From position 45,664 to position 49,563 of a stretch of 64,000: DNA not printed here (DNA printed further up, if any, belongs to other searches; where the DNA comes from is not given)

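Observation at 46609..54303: YD-repeat arrays of ~2,600 residues, larger than canonical Rhs cocoons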

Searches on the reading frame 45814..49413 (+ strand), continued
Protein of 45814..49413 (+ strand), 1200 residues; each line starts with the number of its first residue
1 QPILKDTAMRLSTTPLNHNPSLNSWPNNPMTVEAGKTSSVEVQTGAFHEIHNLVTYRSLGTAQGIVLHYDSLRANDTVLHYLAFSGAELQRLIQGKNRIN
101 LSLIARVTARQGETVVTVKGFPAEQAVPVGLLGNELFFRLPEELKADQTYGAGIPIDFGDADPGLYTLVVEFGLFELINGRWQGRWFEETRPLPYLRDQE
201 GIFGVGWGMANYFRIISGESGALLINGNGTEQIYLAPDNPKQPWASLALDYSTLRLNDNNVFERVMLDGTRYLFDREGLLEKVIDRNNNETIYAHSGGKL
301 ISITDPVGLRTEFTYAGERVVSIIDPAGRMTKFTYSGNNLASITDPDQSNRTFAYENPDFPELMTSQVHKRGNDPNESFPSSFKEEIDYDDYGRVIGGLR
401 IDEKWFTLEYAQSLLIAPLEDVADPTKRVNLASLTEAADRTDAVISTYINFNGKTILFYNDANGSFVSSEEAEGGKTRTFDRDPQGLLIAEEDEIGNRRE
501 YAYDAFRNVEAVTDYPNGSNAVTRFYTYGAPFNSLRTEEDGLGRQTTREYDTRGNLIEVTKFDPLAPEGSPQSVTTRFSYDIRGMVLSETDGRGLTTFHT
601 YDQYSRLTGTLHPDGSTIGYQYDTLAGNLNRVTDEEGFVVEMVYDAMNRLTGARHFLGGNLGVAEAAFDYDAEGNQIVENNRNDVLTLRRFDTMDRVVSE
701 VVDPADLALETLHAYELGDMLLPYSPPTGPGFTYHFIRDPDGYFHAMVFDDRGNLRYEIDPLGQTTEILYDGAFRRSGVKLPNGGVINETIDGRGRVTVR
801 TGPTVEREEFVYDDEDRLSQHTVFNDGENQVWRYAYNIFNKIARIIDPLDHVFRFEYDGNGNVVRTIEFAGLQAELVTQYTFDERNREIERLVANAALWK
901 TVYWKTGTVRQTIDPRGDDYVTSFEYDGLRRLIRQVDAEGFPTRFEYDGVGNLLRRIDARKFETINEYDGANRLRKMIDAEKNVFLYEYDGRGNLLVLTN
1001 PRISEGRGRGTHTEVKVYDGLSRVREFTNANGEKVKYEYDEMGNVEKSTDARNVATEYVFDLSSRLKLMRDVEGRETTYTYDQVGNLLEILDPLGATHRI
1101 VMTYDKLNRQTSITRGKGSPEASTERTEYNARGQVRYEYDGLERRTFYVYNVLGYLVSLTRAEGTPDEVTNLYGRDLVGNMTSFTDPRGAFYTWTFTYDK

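Call 75: search_protein_families(library=pfam, proteins=[L032:10433-18301:+, L037:10481-17035:+, L030:6431-13186:+, L033:9131-15958:+], max_evalue=0.001)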
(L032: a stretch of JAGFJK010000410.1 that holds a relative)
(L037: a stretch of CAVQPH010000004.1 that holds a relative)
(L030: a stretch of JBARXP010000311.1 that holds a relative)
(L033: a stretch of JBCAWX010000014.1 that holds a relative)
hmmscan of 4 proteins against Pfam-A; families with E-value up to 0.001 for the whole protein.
L032:10433-18301:+ (2623 aa): 5 families
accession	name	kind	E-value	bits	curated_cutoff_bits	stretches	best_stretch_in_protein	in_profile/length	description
PF05593.20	RHS_repeat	-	1.1e-81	268.3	22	8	2091-2127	1-37/38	RHS Repeat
PF04151.21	PPC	-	1.4e-48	164.1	25.9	3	463-534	2-68/70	Bacterial pre-peptidase C-terminal domain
PF25023.1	TEN_YD-shell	-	1.1e-06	27.5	50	1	2342-2596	623-866/909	Teneurin YD-shell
PF15283.12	DUF4595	-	0.00011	22.6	34.2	0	2371-2455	47-131/202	Domain of unknown function (DUF4595) with porin-like fold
PF16405.10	DUF5013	-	0.00052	20.6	28.5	0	1163-1189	67-95/149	Domain of unknown function (DUF5013)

L037:10481-17035:+ (2185 aa): 3 families
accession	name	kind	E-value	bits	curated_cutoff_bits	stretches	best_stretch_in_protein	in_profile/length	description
PF05593.20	RHS_repeat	-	6.8e-173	559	22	17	1246-1280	1-35/38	RHS Repeat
PF13517.12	FG-GAP_3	-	1.3e-35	122.2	26.9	7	331-391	1-61/61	FG-GAP-like repeat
PF01839.29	FG-GAP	-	1.9e-21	75.9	22.1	1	373-392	2-21/37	FG-GAP repeat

L030:6431-13186:+ (2252 aa): 2 families
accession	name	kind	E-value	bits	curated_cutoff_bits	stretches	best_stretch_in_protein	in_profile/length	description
PF05593.20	RHS_repeat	-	8.6e-181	584.1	22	23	123-157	3-37/38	RHS Repeat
PF07705.17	CARDB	-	7.1e-10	39.4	22.7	1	963-1074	2-100/101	CARDB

L033:9131-15958:+ (2276 aa): 4 families
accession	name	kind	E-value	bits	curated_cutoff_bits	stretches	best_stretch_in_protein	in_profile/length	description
PF05593.20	RHS_repeat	-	1.5e-191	618.5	22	20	1139-1173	1-35/38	RHS Repeat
PF13517.12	FG-GAP_3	-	5.5e-30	104.2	26.9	6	421-479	1-60/61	FG-GAP-like repeat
PF01839.29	FG-GAP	-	4.9e-22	77.8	22.1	0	628-646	4-22/37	FG-GAP repeat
PF25023.1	TEN_YD-shell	-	9.9e-07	27.6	50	1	1848-2248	461-867/909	Teneurin YD-shell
